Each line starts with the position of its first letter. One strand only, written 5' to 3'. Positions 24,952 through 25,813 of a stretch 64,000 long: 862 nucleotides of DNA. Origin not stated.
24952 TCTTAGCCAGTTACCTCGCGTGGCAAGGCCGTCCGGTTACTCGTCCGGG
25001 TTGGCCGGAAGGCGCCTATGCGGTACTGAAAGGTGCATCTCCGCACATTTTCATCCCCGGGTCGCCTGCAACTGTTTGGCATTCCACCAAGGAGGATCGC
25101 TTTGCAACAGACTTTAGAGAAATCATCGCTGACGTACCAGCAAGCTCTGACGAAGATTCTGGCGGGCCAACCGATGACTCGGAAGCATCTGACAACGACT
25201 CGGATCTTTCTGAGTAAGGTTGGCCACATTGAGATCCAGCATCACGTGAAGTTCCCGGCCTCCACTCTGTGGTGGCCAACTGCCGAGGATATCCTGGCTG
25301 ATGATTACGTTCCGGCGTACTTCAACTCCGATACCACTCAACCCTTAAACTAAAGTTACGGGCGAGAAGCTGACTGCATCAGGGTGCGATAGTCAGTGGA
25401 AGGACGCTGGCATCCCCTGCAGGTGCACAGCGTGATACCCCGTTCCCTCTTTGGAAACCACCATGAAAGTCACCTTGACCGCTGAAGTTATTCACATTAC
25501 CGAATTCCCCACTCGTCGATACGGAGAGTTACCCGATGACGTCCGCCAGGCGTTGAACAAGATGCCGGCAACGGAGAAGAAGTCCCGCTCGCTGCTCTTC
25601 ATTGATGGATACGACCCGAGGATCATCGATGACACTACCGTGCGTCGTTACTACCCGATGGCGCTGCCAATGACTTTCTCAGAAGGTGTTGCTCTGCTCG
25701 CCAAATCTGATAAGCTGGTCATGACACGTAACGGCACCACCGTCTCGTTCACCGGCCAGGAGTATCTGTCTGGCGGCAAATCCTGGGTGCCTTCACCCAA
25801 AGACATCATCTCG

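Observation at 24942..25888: Three tandem DUF2829 (Tad2-like) domains with overlapping reading frames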

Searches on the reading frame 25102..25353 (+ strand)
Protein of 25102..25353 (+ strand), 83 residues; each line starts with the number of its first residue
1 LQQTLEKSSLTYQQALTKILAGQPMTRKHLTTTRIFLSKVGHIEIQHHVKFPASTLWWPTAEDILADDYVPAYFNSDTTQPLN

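Call 3: search_protein_families(library=pfam, proteins=[window:25102-25353:+], max_evalue=1)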
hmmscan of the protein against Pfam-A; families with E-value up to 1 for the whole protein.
window:25102-25353:+ (83 aa): 1 family
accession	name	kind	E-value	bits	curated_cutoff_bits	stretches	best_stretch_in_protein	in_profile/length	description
PF11195.14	Tad2-like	-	0.00072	20.5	25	1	11-69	2-70/73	Thoeris anti-defense 2-like domain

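Call 6: search_dna_similar(query=window:25102-25353:+, collection=phages, mode=protein, max_evalue=0.01, max_rows=30)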
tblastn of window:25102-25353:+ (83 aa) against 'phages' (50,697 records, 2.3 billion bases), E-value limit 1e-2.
Records with a match: 1; places in all: 1; records where one place covers at least 80% of the query: 1.
Best place of each record, by identity: <60% 1.
By first word of the organism name: Salmonella 1.
By host as written in the record: Salmonella enterica subsp. enterica serovar Typhimurium ATCC 14028 1.
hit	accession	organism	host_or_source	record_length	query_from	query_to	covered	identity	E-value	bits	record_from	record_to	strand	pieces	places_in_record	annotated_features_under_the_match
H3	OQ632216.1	Salmonella phage Arash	Salmonella enterica subsp. enterica ...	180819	2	82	98%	36.6%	3e-5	45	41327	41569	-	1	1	hypothetical protein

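Call 11: search_solved_structures(query=window:25102-25353:+, max_evalue=10, show_alignments=2)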
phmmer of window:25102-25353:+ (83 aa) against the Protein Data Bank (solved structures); distinct sequences matched with E-value up to 10: 0.

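Call 14: find_homologous_proteins(query=window:25102-25353:+, max_evalue=0.01)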
Query window:25102-25353:+ (83 aa): 1 proteins with E <= 0.01 among 1 candidates.
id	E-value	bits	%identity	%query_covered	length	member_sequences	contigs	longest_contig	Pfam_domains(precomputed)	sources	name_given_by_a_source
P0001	3.2e-33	131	100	71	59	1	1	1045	-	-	-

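Call 42: search_solved_structures(query=A2, max_evalue=10, show_alignments=3)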
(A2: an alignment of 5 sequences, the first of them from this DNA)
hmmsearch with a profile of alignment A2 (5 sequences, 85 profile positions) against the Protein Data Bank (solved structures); distinct sequences matched with E-value up to 10: 7.
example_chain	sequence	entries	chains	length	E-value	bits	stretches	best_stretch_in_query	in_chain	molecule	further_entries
9eib_A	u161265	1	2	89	0.0092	19.3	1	8-32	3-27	Prophage anti-Thoeris 2 (ModTad2)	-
8v3e_E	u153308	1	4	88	0.012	18.9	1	9-32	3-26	Tad2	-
8kbi_A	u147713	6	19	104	0.054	16.8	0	9-32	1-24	Inhibitor of Type II CRISPR-Cas system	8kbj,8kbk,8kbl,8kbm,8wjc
8wjd_A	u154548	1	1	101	0.074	16.4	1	9-33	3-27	SptTad2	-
9kzr_A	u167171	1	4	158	0.12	15.8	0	9-32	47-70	AcrIIA7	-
8sme_A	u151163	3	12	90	0.14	15.5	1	6-36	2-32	Gp34.65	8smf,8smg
8wje_B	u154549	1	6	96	0.16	15.4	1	6-36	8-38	Gp34.65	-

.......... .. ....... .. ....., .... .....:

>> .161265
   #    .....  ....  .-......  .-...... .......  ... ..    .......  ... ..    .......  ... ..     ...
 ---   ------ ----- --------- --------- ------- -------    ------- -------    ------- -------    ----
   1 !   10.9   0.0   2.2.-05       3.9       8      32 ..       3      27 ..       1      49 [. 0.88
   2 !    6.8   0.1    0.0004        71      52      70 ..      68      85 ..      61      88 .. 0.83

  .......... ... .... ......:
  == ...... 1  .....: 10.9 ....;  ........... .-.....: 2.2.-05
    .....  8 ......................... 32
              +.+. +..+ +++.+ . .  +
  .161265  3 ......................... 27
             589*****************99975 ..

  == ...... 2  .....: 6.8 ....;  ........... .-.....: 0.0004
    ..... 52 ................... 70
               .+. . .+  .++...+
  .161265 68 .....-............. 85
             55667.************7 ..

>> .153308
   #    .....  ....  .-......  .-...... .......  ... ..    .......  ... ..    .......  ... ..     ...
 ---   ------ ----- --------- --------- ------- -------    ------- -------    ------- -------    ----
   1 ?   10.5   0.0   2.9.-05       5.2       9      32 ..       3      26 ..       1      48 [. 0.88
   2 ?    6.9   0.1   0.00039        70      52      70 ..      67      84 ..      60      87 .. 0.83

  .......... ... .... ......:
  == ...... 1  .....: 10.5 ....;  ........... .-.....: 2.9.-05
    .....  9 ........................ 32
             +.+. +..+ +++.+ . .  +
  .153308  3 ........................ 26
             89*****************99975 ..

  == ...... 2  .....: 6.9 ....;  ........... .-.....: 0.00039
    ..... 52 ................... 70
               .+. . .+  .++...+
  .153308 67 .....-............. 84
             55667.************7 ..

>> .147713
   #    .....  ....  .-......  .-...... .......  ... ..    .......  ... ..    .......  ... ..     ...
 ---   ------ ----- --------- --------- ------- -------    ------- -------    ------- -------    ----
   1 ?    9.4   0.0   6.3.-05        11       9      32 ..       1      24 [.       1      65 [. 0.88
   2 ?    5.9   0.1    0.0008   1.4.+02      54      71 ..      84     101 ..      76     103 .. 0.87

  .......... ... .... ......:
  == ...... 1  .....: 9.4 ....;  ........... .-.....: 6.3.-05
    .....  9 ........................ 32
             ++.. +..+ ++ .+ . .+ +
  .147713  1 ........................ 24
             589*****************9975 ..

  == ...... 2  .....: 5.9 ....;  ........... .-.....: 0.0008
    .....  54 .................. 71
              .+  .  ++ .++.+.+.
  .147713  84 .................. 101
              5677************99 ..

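Call 60: search_protein_families(library=phrogs, proteins=[window:25102-25350:+], max_evalue=1)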
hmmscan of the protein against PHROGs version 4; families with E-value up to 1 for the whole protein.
window:25102-25350:+ (83 aa): 1 family
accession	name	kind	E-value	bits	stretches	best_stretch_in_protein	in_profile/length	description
phrog_643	-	transcription regulation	0.00058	21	1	23-72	15-72/84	transcriptional regulator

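Call 100: search_protein_families(library=ncbifam, proteins=[window:25102-25350:+], max_evalue=1)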
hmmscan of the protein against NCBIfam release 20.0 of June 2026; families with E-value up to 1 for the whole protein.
window:25102-25350:+ (83 aa): 0 families

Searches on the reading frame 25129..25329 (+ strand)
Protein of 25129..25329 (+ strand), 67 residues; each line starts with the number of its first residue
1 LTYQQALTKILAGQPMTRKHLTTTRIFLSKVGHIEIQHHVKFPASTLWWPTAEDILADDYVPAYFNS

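Call 71: search_solved_structures(query=A7, max_evalue=10, show_alignments=4)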
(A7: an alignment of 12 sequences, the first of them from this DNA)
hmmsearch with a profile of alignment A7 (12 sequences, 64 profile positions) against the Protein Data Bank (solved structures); distinct sequences matched with E-value up to 10: 10.
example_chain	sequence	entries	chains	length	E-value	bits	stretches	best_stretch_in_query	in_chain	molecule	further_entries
8sme_A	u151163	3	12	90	1.8e-06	30.8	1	2-56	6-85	Gp34.65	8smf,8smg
8wje_B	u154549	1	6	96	2.3e-06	30.4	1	2-56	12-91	Gp34.65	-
8v3e_E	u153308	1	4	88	5.7e-05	26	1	2-57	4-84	Tad2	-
9eib_A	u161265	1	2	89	5.9e-05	25.9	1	2-57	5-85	Prophage anti-Thoeris 2 (ModTad2)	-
8kbi_A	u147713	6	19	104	0.00016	24.5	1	2-46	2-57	Inhibitor of Type II CRISPR-Cas system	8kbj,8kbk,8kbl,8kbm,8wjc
8wjd_A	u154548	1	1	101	0.0063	19.4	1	2-27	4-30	SptTad2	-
9kzr_A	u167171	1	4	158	0.0071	19.3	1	3-45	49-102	AcrIIA7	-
2o1e_A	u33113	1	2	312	0.87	12.6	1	24-63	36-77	YcdH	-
7vs2_A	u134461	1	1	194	1.3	12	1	12-56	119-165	MoErs1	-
6q67_B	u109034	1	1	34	1.8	11.6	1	2-19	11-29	3A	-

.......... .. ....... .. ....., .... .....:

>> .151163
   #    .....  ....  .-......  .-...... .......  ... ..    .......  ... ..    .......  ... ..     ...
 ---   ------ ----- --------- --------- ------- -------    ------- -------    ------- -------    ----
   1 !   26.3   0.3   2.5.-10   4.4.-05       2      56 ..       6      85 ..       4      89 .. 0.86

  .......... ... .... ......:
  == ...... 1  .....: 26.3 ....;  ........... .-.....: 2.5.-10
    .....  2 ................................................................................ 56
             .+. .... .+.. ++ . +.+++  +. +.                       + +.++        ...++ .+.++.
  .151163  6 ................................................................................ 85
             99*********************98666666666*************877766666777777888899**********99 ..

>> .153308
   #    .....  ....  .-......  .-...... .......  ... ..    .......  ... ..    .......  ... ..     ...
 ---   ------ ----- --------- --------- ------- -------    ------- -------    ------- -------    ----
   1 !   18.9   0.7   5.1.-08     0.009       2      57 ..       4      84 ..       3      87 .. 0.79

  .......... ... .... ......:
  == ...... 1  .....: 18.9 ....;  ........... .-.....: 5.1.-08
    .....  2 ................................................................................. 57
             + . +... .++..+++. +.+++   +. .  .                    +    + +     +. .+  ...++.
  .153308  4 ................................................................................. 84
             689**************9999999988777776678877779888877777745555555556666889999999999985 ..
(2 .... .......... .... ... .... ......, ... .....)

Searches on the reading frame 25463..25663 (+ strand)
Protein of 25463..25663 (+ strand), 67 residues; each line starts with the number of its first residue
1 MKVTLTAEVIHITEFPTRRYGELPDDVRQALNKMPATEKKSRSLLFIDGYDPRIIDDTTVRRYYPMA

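Call 60: search_protein_families(library=phrogs, proteins=[window:25463-25663:+], max_evalue=1)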
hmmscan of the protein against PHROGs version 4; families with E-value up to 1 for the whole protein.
seq(67 aa): 1 family
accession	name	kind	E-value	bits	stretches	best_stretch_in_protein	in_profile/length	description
phrog_10594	-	unknown function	0.027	15.7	1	14-43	9-38/125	-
